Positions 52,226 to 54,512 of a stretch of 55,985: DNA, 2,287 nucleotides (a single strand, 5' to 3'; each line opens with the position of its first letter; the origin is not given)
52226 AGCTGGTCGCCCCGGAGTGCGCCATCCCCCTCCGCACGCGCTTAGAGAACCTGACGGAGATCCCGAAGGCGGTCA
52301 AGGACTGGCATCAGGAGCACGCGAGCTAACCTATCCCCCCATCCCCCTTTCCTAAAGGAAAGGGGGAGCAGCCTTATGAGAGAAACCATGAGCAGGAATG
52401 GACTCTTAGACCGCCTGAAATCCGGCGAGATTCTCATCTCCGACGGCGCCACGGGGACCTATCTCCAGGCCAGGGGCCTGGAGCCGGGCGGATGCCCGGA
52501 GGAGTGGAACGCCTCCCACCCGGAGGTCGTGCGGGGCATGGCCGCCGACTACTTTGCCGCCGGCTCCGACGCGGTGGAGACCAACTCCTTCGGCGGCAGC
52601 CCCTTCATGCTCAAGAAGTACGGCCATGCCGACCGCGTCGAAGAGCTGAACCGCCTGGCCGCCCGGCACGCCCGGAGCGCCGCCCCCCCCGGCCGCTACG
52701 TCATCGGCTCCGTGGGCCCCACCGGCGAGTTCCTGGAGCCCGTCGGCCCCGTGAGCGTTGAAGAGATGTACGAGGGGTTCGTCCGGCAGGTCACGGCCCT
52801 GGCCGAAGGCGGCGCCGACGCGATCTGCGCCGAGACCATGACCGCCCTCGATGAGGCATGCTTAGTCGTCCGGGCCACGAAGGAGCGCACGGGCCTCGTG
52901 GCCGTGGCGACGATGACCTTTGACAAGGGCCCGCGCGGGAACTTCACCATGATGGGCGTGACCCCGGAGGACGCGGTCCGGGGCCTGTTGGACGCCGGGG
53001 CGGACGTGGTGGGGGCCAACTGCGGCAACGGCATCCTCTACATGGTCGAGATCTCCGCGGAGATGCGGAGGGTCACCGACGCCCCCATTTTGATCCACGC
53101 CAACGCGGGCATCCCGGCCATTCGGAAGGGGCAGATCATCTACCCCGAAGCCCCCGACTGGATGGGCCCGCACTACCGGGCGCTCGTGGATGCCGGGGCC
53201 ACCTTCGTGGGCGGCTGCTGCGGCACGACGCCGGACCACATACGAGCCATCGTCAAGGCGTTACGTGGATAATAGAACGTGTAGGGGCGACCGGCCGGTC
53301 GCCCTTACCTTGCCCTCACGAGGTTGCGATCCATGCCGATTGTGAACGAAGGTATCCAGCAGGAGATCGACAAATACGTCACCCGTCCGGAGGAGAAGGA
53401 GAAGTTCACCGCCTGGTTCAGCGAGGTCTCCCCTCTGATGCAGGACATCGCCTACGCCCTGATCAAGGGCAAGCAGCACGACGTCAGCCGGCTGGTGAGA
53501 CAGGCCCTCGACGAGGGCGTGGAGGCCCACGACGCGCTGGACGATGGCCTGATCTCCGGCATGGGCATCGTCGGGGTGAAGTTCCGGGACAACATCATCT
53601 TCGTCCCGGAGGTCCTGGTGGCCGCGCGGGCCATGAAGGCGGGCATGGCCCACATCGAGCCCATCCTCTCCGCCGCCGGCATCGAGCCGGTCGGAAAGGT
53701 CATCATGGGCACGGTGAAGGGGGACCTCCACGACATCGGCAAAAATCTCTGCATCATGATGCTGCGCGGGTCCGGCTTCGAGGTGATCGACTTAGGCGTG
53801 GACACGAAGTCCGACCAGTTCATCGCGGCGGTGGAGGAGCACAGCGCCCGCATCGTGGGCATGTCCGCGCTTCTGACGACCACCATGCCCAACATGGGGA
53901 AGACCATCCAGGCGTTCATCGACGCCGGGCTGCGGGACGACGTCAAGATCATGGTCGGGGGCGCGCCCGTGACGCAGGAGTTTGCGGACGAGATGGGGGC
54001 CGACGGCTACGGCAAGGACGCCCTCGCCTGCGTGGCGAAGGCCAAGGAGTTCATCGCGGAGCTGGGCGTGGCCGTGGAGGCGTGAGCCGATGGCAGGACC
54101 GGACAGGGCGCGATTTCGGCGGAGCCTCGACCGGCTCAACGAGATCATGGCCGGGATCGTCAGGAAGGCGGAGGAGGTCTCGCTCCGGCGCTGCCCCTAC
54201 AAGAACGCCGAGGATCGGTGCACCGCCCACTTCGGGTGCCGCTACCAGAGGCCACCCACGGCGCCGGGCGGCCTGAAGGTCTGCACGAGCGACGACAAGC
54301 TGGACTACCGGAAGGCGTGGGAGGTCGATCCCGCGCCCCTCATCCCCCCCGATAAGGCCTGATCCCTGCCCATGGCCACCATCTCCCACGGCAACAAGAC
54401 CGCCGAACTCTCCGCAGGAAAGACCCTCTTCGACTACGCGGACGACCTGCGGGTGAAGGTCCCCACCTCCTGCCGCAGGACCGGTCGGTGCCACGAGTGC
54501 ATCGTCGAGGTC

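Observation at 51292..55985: Corrinoid methyl-transfer cluster joining an MtaA-type methyltransferase to a stand-alone MetH-type homocysteine domain, with no pterin module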

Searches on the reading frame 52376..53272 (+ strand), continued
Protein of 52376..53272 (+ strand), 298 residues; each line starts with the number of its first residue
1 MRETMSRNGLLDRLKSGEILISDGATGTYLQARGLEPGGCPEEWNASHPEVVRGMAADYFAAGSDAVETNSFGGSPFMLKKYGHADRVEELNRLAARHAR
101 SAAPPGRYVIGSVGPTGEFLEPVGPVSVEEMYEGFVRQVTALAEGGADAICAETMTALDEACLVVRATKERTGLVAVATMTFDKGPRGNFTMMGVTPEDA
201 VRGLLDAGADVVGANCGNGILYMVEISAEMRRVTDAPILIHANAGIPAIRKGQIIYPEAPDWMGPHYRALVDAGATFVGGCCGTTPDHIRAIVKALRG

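Call 68: find_encoding_contigs(protein=P0089, flank=10000, max_places=2)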
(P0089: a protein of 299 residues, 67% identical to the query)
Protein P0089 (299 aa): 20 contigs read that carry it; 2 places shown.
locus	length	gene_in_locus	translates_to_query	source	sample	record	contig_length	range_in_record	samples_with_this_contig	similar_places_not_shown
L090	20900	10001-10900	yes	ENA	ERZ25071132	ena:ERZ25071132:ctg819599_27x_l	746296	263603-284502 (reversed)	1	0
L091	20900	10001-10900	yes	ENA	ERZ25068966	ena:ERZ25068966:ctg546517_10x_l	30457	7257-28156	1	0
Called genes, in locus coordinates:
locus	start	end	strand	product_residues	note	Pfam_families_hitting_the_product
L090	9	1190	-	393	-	PF00817:IMS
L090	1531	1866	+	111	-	-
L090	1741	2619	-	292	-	PF00126:HTH_1, PF03466:LysR_substrate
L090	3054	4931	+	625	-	PF01558:POR, PF01855:POR_N, PF17147:PFOR_II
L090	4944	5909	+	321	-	PF02775:TPP_enzyme_C, PF12367:PFO_beta_C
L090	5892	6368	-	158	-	PF04241:DUF423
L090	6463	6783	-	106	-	PF14384:BrnA_antitoxin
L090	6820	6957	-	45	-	-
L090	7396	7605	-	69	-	-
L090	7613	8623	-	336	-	PF00389:2-Hacid_dh, PF02826:2-Hacid_dh_C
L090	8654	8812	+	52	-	-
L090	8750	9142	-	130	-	PF02627:CMD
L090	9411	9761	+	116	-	PF13769:Virulence_fact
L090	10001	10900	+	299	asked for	PF02574:S-methyl_trans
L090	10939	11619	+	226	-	-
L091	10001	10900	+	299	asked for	PF02574:S-methyl_trans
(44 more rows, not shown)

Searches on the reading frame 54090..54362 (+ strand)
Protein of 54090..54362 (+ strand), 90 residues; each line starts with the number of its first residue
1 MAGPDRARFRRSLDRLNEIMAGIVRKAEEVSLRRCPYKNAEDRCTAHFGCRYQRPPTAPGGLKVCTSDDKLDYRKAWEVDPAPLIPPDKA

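Call 18: search_protein_families(library=pfam, proteins=[window:54090-54362:+], max_evalue=1)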
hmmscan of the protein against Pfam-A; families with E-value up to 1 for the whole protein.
window:54090-54362:+ (90 aa): 0 families

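Call 19: search_protein_families(library=ncbifam, proteins=[window:54090-54362:+], max_evalue=1)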
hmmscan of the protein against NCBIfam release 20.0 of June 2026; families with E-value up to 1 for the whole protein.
window:54090-54362:+ (90 aa): 0 families

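Call 33: search_protein_families(library=pfam, proteins=[window:54090-54362:+], max_evalue=10)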
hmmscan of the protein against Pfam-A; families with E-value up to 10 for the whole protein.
window:54090-54362:+ (90 aa): 0 families

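Call 45: find_homologous_proteins(query=window:54090-54362:+, max_evalue=0.001)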
Query window:54090-54362:+ (90 aa): 13 proteins with E <= 0.001 among 14 candidates.
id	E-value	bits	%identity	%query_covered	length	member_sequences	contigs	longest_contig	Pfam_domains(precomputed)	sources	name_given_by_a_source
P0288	5.1e-56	205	100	100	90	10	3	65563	-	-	-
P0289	5.4e-42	160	88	89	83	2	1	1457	-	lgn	-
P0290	2.8e-41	158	85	88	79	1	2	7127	-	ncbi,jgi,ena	-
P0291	2.3e-40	155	85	89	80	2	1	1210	-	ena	-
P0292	3.1e-39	151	81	89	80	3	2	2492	-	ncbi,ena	-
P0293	3.5e-38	148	86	84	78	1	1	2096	-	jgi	-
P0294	2.0e-36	142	64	89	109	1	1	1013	-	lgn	-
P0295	2.0e-33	132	69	99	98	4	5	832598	-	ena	-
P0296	1.6e-32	129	77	88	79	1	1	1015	-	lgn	-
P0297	4.7e-32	128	68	93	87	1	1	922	-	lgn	-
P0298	3.9e-31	125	67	93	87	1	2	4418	-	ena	-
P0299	1.6e-22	97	60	88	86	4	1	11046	-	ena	-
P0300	1.8e-18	85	56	83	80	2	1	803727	-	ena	-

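Call 56: predict_structure(alignment_id=A1)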
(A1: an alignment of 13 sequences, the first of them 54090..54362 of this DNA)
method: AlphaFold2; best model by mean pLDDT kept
length: 90 residues; sequences in the alignment: 13
mean_pLDDT: 58.3   pTM: 0.31
mean pLDDT of the five models: 58.3, 56.5, 55.3, 54.9, 54.8
residues with pLDDT >= 90: 7; 70-90: 16; 50-70: 27; < 50: 40
segments of 3 or more residues with pLDDT < 50: 45-54, 61-83
pLDDT, mean of each block of 10 residues (from residue 1): 71 90 75 52 48 49 45 46 48
secondary structure, 60 per line:
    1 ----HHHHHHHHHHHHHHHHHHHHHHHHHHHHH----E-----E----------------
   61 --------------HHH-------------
elements in order: H5-33

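Call 76: search_protein_representatives(protein=window:54090-54362:+)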
Query: 90 residues. Proteins with E-value up to 0.001 (for the whole library): 151; up to 1e-10: 70; up to 1e-30: 1. The best 150 are listed.
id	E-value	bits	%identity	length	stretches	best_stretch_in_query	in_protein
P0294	6.5e-37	141.9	88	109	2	1-57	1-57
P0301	3.1e-21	91.7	55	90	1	5-83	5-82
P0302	5.6e-21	90.9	52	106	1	5-81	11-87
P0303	2.1e-20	89.1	51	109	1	8-87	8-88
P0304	9.7e-20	86.9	54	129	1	6-83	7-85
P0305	1.2e-19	86.6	50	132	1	5-80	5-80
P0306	5.1e-19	84.6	48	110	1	1-88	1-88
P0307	8.0e-19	84.0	51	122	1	4-82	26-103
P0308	1.6e-18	83.0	54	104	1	2-79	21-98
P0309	2.8e-18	82.2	56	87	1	5-79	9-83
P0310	3.0e-18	82.1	49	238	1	5-80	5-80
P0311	1.1e-17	80.3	48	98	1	5-84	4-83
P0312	1.3e-17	80.0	58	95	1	8-80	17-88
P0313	2.1e-17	79.4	49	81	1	5-80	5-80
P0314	2.5e-17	79.2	54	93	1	2-79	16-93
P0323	2.4e-15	72.8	48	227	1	4-82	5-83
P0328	1.4e-14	70.4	48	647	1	5-82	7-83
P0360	3.0e-11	59.7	43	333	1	8-83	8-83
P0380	2.0e-09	53.9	60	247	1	22-81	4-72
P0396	1.9e-07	47.6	58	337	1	33-82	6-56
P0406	7.5e-07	45.6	45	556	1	8-60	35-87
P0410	1.7e-06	44.5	-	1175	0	-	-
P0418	7.1e-06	42.5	30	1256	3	41-79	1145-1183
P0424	1.4e-05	41.5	33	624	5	38-73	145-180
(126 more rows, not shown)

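Call 77: search_protein_families(library=pfam, proteins=[P0328, P0310, P0323, P0360, P0396, P0406, P0410, P0418, P0424, P0380], max_evalue=0.001)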
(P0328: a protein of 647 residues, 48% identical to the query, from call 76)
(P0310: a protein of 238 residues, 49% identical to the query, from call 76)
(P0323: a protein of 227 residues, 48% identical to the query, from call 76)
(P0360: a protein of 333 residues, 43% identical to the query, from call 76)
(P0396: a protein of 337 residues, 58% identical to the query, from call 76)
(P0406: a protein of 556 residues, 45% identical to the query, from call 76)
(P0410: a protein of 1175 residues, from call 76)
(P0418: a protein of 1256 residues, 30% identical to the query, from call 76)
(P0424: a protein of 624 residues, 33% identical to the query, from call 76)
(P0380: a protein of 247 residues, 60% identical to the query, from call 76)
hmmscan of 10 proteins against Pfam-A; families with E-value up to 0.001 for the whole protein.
P0328 (647 aa): 4 families
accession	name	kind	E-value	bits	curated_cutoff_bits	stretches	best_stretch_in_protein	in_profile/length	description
PF14574.11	RACo_C_ter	-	1.3e-62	211.6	27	1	413-646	2-253/261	C-terminal domain of RACo the ASKHA domain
PF17651.6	Raco_middle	-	2.6e-41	141.4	26.8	1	240-409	1-162/163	RACo middle region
PF00111.32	Fer2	-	1.7e-09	37.9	21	1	115-181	9-76/77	2Fe-2S iron-sulfur cluster binding domain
PF13510.11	Fer2_4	-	9.9e-05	22.8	22.8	1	110-158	7-64/82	2Fe-2S iron-sulfur cluster binding domain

P0310 (238 aa): 1 family
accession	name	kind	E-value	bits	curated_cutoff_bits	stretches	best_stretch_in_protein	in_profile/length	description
PF00111.32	Fer2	-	1.6e-09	38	21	1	98-169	2-76/77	2Fe-2S iron-sulfur cluster binding domain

P0323 (227 aa): 1 family
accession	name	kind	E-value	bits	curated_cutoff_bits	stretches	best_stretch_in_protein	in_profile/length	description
PF00111.32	Fer2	-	1.5e-08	34.9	21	1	117-181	11-76/77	2Fe-2S iron-sulfur cluster binding domain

P0360 (333 aa): 2 families
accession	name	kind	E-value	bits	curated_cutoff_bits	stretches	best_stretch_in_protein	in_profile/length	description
PF17651.6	Raco_middle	-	1.1e-14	54.8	26.8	1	245-303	1-61/163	RACo middle region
PF00111.32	Fer2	-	2.2e-06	28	21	1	117-186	4-76/77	2Fe-2S iron-sulfur cluster binding domain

P0396 (337 aa): 0 families

P0406 (556 aa): 1 family
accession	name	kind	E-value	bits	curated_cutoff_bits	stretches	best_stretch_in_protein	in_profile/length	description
PF17651.6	Raco_middle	-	7.1e-11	42.5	26.8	1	259-343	20-105/163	RACo middle region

P0410 (1175 aa): 5 families
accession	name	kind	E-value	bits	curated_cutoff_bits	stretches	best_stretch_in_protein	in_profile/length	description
PF06152.16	Phage_min_cap2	-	1.6e-42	146.2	26.3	0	1038-1121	104-187/366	Phage minor capsid protein 2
PF18473.6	Urease_linker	-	4.3e-11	42.9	26.3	0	87-99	13-25/34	Urease subunit beta-alpha linker domain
PF21214.3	SelB_WH_2nd_bact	-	2.9e-10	40.3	27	0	41-68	23-50/59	Selenocysteine-specific elongation factor, winged helix domain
PF13772.11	AIG2_2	-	1.9e-09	38.3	27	0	68-91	46-69/83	AIG2-like family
PF03514.20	GRAS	-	2.1e-08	34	27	0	38-121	24-107/374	GRAS domain family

P0418 (1256 aa): 4 families
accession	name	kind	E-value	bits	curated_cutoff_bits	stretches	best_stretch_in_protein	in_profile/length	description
PF13417.12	GST_N_3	-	4e-30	104.4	22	0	36-57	48-69/75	Glutathione S-transferase, N-terminal domain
PF02974.19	Inh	-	2.5e-07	31.1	25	0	212-248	21-57/97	Protease inhibitor Inh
PF07878.17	RHH_5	-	1.7e-05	24.9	26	0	1060-1074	16-30/43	CopG-like RHH_1 or ribbon-helix-helix domain, RHH_5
PF01356.24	A_amylase_inhib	-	2.7e-05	24.5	25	0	123-156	8-42/68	Alpha amylase inhibitor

P0424 (624 aa): 7 families
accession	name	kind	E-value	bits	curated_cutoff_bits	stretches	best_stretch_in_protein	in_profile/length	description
PF00041.27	fn3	-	3.9e-31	107.5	25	5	253-327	2-79/84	Fibronectin type III domain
PF01108.23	Tissue_fac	-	6.1e-20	71.5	27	0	62-151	17-106/107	Tissue factor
PF21910.2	GH85_C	-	3.8e-17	62.9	27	0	175-215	16-56/95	GH85 endohexosaminidases, C-terminal domain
PF16655.11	PhoD_N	-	4e-09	37.3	30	0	121-154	56-87/90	PhoD-like phosphatase, N-terminal domain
PF23092.1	Ubiquitin_6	-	3e-06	27.5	27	0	215-243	62-90/105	Neuron navigator 1-like, ubiquitin-like domain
PF23388.1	DUF7099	-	5.9e-06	25.8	30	0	173-237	93-157/366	Domain of unknown function (DUF7099)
PF16656.11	Pur_ac_phosph_N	-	8.1e-05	23.6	30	0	80-146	13-83/93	Purple acid Phosphatase, N-terminal domain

P0380 (247 aa): 1 family
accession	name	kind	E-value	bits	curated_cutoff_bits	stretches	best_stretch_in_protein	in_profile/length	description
PF00111.32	Fer2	-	6.2e-08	32.9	21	1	113-175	12-75/77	2Fe-2S iron-sulfur cluster binding domain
